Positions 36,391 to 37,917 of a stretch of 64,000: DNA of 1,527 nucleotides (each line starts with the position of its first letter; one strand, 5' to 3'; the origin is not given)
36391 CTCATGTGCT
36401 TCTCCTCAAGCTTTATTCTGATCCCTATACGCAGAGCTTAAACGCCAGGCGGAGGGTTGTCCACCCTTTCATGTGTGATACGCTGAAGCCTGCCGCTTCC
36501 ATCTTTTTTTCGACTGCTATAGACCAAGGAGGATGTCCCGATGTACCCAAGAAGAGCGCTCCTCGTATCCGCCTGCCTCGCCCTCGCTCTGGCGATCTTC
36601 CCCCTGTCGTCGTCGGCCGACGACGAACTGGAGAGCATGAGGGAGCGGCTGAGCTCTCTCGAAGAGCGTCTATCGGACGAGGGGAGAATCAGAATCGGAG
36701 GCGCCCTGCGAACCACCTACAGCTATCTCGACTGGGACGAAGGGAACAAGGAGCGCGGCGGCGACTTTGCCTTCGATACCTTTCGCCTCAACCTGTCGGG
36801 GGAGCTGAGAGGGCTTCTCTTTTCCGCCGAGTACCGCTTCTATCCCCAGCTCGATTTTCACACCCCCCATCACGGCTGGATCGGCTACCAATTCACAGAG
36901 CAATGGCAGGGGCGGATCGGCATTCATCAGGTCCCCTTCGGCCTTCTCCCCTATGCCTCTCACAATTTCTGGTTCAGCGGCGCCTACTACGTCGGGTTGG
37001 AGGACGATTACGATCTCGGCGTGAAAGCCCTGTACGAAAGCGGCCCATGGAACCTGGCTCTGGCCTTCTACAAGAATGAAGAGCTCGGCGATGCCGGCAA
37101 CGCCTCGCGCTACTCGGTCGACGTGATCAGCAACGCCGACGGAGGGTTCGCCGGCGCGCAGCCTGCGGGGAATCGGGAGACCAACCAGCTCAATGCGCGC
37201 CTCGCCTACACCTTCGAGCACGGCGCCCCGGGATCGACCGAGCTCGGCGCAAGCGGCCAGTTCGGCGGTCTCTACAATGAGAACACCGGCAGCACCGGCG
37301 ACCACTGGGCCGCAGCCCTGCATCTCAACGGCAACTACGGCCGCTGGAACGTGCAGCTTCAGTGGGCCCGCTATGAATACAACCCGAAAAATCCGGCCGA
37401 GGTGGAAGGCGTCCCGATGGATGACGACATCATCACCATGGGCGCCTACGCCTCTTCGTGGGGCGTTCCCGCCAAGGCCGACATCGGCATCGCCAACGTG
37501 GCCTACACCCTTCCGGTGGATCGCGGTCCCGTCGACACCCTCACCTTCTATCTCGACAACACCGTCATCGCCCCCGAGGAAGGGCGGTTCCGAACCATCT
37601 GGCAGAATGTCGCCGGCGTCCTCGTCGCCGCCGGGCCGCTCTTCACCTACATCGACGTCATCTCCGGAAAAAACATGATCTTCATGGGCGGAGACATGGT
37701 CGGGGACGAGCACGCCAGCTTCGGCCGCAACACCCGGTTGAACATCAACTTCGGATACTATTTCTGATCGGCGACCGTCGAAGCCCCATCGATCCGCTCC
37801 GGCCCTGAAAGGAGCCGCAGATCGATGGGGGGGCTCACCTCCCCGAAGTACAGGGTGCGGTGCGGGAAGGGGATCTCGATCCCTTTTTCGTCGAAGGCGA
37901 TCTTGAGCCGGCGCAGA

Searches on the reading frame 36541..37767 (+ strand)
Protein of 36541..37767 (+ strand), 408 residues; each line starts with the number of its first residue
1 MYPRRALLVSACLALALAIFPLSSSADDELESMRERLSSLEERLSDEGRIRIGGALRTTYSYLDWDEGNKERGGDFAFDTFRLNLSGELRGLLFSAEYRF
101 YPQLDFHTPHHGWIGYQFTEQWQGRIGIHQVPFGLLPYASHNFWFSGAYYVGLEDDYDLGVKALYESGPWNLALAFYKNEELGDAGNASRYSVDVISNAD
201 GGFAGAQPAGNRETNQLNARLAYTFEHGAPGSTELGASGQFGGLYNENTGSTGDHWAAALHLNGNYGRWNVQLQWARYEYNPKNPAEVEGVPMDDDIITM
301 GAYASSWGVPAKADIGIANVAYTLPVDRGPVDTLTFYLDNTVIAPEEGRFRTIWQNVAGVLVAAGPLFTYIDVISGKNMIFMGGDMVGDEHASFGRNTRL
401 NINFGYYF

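Call 51: search_protein_families(library=pfam, proteins=[window:36541-37767:+], max_evalue=0.01)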
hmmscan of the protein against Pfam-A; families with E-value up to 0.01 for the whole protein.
window:36541-37767:+ (408 aa): 1 family
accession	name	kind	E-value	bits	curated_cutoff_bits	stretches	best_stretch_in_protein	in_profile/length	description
PF07396.17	Porin_O_P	-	3.3e-05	23.7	20.9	1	52-250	3-190/370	Phosphate-selective porin O and P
